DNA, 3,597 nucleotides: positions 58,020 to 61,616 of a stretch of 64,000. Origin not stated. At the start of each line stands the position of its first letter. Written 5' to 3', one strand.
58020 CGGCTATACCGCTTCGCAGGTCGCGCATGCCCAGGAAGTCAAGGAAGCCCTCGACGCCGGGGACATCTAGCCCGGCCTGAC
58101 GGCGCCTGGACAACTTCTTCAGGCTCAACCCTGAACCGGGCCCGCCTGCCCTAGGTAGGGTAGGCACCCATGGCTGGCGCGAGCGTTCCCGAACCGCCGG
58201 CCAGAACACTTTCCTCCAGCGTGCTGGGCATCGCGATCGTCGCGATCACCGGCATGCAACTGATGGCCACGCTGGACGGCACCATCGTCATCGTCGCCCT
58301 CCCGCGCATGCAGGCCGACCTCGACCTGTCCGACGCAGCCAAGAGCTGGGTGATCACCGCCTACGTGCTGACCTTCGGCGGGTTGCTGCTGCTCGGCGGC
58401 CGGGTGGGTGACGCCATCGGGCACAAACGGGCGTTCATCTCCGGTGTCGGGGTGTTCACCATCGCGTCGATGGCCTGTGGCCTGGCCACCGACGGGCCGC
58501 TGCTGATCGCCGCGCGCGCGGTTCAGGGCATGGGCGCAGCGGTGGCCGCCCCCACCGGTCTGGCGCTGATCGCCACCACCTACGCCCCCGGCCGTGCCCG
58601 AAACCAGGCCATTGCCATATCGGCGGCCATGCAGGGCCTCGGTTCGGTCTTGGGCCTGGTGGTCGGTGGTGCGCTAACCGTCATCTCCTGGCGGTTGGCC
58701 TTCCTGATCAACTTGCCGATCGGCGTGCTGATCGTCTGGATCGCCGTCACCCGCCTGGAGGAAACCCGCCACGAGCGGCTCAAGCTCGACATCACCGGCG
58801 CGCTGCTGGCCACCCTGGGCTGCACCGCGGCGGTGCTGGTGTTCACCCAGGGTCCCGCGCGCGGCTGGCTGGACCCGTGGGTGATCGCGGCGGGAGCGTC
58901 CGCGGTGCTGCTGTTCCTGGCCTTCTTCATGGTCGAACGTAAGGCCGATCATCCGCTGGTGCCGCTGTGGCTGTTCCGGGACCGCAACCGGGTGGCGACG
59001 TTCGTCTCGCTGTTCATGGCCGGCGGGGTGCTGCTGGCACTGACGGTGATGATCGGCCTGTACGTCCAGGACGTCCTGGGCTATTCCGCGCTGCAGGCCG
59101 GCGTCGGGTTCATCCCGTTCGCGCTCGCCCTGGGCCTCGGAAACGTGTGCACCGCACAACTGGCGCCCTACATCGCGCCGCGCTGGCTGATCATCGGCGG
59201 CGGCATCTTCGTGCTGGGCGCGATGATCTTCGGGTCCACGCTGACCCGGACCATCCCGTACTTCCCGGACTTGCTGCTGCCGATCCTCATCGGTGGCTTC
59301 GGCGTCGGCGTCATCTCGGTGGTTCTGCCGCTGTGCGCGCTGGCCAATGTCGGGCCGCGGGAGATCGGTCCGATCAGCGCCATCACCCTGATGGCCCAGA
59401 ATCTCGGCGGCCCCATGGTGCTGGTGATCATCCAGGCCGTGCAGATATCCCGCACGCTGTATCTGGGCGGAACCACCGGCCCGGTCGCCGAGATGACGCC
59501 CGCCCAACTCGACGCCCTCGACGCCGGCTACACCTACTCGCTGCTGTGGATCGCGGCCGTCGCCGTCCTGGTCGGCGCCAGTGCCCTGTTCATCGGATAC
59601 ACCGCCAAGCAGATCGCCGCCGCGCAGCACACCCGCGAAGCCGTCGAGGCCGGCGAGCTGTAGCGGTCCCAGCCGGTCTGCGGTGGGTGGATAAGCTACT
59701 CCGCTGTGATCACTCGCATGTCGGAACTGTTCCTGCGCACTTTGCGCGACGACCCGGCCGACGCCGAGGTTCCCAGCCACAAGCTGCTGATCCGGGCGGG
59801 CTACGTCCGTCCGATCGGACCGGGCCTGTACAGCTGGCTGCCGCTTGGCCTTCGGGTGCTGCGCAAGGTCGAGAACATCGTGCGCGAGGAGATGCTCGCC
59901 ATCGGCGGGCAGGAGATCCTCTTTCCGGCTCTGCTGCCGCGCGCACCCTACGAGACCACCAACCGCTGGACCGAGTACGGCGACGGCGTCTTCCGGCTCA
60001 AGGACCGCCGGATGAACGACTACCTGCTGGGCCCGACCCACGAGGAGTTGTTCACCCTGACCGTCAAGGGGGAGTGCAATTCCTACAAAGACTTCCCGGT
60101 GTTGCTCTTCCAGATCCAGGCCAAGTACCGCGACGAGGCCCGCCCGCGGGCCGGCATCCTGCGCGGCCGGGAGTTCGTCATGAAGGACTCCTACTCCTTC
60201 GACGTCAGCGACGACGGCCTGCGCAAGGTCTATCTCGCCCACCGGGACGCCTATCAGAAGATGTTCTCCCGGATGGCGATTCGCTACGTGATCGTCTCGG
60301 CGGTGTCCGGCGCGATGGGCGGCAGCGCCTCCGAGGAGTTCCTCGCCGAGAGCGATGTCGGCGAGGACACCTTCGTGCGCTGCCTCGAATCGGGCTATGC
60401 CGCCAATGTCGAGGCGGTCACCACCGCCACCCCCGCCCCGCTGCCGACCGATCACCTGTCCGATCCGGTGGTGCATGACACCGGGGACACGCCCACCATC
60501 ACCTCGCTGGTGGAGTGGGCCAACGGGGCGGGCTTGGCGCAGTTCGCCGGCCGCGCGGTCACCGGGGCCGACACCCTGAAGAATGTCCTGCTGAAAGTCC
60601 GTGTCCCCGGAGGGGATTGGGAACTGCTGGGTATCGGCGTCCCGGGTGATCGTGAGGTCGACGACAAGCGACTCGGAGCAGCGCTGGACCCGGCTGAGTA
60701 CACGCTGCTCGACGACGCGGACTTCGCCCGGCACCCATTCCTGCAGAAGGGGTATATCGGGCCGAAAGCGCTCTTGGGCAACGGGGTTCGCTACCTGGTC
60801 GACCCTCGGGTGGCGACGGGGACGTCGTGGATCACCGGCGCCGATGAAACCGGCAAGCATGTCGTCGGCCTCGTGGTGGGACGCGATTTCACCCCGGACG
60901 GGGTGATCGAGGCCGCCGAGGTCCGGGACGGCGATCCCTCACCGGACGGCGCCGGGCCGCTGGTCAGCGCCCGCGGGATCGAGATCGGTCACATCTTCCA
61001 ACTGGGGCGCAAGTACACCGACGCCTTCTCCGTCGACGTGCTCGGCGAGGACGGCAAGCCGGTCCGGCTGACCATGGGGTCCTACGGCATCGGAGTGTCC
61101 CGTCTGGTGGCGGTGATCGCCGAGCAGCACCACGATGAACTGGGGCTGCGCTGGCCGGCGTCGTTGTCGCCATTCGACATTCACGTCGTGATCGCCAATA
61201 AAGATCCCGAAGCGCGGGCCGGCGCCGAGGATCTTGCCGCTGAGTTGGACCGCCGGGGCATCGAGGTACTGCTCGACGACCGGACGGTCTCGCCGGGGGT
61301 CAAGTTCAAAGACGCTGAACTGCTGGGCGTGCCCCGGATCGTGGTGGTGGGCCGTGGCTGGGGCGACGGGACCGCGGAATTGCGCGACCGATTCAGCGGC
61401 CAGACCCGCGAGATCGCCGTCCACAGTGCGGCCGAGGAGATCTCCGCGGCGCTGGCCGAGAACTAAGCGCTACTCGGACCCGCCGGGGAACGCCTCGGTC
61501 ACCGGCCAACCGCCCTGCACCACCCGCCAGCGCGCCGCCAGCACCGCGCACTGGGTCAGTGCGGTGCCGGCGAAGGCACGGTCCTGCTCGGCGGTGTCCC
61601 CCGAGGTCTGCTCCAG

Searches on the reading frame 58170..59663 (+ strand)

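Call 67: search_protein_families(library=pfam, proteins=[window:58170-59663:+], max_evalue=0.00001)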
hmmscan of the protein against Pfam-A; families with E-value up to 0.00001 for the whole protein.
window:58170-59663:+ (497 aa): 1 family
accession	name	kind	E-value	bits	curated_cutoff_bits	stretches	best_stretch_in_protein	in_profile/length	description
PF07690.21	MFS_1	-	6.1e-43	147.5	33.4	1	29-415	4-344/347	Major Facilitator Superfamily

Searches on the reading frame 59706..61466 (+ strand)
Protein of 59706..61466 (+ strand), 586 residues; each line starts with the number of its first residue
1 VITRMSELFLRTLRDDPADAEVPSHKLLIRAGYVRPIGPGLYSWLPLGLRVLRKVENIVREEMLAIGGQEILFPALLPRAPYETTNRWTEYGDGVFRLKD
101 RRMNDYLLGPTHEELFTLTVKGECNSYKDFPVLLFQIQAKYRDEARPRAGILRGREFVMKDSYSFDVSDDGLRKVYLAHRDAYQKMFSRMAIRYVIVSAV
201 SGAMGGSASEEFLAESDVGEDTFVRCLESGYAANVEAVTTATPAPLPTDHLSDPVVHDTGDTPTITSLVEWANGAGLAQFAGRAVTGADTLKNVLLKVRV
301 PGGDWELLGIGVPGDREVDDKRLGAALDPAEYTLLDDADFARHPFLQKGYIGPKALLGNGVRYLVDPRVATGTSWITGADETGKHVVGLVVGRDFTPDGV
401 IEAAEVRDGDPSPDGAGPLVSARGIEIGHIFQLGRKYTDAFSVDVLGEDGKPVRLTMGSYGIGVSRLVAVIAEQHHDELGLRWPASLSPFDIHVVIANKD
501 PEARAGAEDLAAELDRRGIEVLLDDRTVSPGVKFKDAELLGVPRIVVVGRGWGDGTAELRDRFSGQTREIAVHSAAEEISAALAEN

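Call 67: search_protein_families(library=pfam, proteins=[window:59706-61466:+], max_evalue=0.00001)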
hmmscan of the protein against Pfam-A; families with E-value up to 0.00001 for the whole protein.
window:59706-61466:+ (586 aa): 3 families
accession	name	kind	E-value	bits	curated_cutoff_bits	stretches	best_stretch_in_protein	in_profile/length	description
PF00587.30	tRNA-synt_2b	-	1.2e-23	84.5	29.3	1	96-475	1-179/179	tRNA synthetase class II core domain (G, H, P, S and T)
PF03129.25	HGTP_anticodon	-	3.5e-15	56.3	21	1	494-580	2-92/94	Anticodon binding domain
PF04073.20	tRNA_edit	-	2.7e-11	44.1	25.5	1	280-388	13-115/123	Aminoacyl-tRNA editing domain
